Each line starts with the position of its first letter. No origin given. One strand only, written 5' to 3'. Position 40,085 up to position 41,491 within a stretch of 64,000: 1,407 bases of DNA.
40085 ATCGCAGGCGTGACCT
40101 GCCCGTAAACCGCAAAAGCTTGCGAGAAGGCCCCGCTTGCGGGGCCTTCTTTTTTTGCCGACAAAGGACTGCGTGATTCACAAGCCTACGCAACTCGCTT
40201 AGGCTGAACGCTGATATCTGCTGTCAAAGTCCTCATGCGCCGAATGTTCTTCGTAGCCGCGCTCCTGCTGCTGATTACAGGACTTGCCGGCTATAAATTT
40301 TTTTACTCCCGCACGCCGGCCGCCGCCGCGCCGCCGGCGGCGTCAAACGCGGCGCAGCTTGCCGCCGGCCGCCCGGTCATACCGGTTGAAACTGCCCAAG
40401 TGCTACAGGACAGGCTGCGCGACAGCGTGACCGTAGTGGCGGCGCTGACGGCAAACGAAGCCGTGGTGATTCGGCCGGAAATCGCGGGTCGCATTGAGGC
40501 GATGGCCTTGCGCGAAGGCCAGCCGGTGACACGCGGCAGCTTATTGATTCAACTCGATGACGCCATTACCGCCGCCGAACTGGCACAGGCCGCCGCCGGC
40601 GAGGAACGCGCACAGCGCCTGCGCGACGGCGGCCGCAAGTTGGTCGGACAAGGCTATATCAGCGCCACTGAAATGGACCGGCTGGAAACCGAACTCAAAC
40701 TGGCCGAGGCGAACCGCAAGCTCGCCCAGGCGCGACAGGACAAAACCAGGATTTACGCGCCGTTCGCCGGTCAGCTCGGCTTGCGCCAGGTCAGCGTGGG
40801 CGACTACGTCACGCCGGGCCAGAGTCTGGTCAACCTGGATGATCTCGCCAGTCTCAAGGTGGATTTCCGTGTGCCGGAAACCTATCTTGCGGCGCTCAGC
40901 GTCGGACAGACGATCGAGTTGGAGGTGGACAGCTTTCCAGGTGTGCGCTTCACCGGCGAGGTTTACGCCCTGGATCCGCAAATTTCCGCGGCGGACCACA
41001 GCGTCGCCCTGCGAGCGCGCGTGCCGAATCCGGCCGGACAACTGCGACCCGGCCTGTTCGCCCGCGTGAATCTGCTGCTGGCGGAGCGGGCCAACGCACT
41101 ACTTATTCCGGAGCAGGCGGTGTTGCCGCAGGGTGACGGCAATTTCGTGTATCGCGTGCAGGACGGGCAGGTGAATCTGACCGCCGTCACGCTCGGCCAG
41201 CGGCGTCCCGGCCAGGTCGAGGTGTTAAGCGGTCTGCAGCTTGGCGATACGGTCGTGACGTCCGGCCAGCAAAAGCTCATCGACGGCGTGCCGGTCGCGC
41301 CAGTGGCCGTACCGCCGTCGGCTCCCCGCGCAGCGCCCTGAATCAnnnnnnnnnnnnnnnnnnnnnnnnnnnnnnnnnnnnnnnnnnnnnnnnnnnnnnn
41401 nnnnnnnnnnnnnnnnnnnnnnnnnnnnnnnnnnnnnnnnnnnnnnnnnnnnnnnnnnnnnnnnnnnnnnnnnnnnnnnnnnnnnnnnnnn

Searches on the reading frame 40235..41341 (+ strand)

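Call 8: search_protein_families(library=pfam, proteins=[window:40235-41341:+])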
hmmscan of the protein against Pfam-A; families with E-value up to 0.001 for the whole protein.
window:40235-41341:+ (368 aa): 3 families
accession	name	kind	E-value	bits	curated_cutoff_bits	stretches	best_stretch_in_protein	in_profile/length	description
PF16576.10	HlyD_D23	-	6.9e-30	104.4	30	1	61-276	2-214/214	Barrel-sandwich domain of CusB or HlyD membrane-fusion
PF13437.12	HlyD_3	-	1.7e-19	70.9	22.2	1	173-273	2-106/106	HlyD family secretion protein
PF13533.13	Biotin_lipoyl_2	-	0.00031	20.9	29.8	0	77-108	1-32/32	Biotin-lipoyl like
